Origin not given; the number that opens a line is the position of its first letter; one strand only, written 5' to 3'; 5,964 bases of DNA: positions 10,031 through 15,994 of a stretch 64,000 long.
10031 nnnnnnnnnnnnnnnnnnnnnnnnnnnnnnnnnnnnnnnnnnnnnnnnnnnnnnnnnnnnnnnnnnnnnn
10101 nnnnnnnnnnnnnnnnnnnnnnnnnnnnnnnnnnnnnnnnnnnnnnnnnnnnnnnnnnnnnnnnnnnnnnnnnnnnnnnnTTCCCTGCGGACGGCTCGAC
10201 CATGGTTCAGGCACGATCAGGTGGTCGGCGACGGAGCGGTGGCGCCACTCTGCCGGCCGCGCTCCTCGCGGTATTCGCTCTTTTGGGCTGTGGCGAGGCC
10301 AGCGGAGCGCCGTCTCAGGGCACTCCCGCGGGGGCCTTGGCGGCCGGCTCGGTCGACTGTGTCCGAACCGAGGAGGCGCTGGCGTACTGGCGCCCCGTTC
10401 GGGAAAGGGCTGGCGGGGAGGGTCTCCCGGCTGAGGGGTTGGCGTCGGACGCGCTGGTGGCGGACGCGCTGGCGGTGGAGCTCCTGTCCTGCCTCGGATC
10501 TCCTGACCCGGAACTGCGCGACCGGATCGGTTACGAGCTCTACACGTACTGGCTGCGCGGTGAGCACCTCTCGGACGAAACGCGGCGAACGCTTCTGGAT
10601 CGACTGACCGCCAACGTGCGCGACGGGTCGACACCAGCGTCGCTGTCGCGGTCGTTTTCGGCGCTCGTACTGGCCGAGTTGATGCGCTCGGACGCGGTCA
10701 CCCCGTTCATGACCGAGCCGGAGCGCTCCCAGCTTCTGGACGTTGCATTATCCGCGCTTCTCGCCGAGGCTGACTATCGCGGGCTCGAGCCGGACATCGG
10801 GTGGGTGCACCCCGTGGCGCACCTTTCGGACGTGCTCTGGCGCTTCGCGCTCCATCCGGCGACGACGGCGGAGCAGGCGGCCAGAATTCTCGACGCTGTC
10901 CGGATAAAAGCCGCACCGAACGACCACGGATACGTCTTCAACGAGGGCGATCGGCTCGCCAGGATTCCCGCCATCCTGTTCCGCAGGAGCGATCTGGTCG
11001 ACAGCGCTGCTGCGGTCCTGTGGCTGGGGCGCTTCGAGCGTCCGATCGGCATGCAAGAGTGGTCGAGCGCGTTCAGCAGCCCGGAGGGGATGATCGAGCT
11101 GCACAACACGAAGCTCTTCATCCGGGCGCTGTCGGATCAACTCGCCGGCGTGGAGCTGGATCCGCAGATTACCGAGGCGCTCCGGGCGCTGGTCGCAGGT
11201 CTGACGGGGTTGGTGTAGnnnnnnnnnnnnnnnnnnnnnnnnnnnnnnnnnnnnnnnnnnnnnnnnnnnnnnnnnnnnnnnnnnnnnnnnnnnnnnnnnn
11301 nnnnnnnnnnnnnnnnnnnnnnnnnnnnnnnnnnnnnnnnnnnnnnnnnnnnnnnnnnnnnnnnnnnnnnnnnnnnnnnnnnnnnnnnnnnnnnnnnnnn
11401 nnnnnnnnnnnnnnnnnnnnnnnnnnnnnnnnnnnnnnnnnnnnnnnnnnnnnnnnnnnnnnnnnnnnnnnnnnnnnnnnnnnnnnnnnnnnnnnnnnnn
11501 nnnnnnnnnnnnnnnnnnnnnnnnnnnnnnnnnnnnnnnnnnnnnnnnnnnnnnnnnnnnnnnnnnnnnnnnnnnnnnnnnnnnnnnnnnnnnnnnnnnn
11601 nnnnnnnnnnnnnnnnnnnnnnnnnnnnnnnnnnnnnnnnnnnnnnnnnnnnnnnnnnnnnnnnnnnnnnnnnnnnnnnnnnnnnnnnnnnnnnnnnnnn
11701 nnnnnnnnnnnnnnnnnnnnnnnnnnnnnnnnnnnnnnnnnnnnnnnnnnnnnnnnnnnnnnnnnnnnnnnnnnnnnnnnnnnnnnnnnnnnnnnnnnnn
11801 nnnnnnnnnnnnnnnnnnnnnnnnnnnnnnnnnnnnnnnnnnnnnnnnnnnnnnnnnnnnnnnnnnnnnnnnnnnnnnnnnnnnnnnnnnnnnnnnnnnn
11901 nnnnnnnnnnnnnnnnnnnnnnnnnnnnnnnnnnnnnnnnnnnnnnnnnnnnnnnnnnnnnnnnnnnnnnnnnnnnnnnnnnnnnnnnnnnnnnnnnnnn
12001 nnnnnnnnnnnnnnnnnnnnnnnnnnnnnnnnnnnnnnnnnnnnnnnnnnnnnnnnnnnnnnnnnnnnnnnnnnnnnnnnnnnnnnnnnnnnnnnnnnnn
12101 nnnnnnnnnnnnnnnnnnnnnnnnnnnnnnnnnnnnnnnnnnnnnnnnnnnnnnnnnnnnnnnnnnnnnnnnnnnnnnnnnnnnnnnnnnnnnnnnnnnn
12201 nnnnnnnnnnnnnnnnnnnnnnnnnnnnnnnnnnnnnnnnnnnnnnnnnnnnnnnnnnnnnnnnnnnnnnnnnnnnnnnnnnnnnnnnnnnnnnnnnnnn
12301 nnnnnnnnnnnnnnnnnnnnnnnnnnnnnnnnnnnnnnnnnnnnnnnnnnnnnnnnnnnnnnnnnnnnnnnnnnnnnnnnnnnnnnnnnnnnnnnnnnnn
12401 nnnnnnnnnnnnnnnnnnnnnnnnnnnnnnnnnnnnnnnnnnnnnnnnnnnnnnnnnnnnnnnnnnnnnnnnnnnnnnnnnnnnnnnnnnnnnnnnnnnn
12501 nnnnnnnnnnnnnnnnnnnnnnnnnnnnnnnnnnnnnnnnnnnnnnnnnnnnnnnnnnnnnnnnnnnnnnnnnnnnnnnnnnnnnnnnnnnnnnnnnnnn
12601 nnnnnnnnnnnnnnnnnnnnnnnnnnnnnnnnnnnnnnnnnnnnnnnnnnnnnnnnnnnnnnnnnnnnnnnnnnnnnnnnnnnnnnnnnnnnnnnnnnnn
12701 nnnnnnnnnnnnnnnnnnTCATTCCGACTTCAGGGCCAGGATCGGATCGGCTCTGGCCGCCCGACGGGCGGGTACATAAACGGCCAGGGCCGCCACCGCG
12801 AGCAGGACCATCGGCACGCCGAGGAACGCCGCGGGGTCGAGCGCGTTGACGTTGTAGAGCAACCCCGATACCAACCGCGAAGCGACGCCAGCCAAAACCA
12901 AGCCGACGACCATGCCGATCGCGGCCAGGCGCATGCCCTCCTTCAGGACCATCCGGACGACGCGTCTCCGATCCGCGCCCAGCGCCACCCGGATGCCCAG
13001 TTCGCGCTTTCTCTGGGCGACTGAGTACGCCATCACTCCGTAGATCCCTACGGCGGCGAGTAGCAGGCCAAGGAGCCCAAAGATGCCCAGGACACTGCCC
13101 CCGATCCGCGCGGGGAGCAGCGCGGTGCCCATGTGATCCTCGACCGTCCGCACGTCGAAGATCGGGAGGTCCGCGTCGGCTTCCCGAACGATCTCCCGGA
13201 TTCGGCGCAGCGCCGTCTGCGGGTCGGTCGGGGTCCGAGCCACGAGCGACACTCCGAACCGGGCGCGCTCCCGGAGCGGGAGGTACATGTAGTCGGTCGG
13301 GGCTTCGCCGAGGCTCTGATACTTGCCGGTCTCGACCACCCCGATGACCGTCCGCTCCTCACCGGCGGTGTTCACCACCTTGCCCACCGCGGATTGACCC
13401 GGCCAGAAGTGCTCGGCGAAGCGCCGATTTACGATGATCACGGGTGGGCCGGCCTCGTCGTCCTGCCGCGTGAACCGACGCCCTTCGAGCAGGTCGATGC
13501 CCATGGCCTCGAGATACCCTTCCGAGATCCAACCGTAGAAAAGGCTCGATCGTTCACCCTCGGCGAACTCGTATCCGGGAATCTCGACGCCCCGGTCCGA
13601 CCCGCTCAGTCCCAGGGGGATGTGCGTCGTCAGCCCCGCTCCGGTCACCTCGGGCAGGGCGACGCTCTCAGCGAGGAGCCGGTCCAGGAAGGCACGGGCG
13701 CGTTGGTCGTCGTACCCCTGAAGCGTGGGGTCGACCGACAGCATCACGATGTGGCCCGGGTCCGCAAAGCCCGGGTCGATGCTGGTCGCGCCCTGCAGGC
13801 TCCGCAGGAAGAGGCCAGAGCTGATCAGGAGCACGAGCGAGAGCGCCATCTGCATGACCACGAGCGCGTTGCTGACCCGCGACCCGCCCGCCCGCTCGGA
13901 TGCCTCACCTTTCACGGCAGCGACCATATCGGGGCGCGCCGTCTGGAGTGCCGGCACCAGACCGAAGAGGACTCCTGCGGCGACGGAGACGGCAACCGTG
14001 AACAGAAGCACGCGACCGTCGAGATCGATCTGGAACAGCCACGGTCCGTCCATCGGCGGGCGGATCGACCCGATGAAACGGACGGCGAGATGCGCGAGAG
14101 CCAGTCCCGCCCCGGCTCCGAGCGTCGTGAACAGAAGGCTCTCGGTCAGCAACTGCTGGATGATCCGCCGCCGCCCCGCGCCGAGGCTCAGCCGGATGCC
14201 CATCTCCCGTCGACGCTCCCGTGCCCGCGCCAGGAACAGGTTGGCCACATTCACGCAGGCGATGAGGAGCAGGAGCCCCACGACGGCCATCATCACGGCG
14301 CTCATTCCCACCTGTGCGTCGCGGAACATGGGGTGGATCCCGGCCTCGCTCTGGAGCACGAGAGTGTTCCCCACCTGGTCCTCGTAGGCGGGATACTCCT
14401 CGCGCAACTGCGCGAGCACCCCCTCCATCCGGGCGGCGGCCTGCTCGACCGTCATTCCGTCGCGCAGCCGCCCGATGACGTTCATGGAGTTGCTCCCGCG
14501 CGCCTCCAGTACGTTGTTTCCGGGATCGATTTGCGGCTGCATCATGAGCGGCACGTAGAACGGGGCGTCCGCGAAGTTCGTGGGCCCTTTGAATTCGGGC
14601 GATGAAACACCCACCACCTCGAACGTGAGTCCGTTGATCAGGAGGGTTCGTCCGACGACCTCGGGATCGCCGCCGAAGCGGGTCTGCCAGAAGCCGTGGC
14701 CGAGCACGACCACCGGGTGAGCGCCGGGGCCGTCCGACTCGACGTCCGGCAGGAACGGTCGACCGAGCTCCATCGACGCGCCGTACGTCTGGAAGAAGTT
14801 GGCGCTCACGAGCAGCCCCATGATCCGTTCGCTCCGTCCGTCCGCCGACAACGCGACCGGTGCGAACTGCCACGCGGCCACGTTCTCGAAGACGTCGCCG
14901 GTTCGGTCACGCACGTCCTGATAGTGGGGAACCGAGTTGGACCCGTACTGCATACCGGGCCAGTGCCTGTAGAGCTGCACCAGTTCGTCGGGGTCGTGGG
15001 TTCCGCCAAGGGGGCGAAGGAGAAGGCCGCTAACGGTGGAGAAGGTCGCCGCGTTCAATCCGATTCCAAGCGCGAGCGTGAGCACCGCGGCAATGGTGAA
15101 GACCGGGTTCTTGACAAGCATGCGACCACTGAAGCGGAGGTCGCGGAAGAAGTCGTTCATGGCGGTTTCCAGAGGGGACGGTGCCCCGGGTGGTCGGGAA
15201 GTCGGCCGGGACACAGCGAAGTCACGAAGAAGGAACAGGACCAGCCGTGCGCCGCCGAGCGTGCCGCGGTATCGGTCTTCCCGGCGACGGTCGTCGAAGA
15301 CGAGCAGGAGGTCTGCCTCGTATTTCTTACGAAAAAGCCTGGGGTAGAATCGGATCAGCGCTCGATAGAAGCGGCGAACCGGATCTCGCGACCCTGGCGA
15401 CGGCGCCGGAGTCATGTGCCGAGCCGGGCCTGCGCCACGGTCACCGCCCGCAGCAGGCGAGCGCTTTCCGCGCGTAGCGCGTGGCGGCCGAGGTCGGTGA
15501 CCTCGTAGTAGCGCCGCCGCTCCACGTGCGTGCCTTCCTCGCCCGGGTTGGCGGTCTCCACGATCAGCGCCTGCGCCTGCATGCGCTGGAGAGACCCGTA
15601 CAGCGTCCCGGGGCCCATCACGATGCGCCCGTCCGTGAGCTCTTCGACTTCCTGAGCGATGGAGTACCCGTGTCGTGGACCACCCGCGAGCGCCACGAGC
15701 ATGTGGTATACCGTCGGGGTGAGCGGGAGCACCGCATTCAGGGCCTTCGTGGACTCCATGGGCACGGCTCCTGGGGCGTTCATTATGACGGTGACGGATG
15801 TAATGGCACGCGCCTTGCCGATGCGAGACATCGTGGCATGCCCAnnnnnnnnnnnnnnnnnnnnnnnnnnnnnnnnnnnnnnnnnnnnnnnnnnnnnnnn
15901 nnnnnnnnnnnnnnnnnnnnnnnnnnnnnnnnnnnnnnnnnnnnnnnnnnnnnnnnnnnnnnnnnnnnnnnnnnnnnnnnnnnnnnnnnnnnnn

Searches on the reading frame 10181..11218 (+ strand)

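Call 101: search_protein_families(library=pfam, proteins=[window:10181-11218:+], max_evalue=0.0001)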
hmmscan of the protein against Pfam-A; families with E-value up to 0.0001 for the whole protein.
window:10181-11218:+ (345 aa): 1 family
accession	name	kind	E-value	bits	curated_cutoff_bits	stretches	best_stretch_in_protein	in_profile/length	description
PF10978.13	DUF2785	-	5.4e-30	104.8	25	1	147-317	6-172/174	Protein of unknown function (DUF2785)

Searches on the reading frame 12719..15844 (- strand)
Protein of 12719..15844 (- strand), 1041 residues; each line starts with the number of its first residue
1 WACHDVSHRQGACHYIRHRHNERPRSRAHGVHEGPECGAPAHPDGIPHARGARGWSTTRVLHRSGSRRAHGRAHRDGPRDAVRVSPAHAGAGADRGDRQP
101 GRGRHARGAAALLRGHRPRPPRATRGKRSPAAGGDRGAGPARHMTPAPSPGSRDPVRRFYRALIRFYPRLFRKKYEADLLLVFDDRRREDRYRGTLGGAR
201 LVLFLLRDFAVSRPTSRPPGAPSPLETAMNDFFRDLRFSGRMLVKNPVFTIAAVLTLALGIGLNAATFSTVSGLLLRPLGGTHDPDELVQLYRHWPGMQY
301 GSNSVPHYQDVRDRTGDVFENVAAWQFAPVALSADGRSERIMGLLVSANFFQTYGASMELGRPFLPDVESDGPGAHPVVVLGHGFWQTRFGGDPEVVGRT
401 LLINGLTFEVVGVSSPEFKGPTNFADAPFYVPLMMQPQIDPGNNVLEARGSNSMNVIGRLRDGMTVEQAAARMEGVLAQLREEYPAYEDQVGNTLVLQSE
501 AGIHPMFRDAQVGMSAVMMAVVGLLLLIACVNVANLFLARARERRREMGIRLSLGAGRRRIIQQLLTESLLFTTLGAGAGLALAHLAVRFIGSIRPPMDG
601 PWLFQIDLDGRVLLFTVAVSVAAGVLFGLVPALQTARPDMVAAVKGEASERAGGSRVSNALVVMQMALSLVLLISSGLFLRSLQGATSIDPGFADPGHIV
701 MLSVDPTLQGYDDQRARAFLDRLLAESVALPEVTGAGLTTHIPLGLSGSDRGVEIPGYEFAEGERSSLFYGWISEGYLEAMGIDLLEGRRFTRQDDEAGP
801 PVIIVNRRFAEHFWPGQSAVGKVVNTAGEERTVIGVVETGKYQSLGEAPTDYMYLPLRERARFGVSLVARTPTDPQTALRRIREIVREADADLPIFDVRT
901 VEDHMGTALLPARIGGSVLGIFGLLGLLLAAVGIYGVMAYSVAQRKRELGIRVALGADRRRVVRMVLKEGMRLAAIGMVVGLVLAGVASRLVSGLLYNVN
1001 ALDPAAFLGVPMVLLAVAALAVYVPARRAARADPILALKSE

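Call 42: search_protein_families(library=pfam, proteins=[window:12719-15844:-], max_evalue=0.0001)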
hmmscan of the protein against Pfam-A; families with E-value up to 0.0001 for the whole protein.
window:12719-15844:- (1041 aa): 2 families
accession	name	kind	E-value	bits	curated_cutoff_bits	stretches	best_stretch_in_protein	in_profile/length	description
PF12704.14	MacB_PCD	-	2e-42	146.3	27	2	250-474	1-205/207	MacB-like periplasmic core domain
PF02687.27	FtsX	-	1.1e-33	116.2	25.5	2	520-637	2-117/120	FtsX-like permease C-terminal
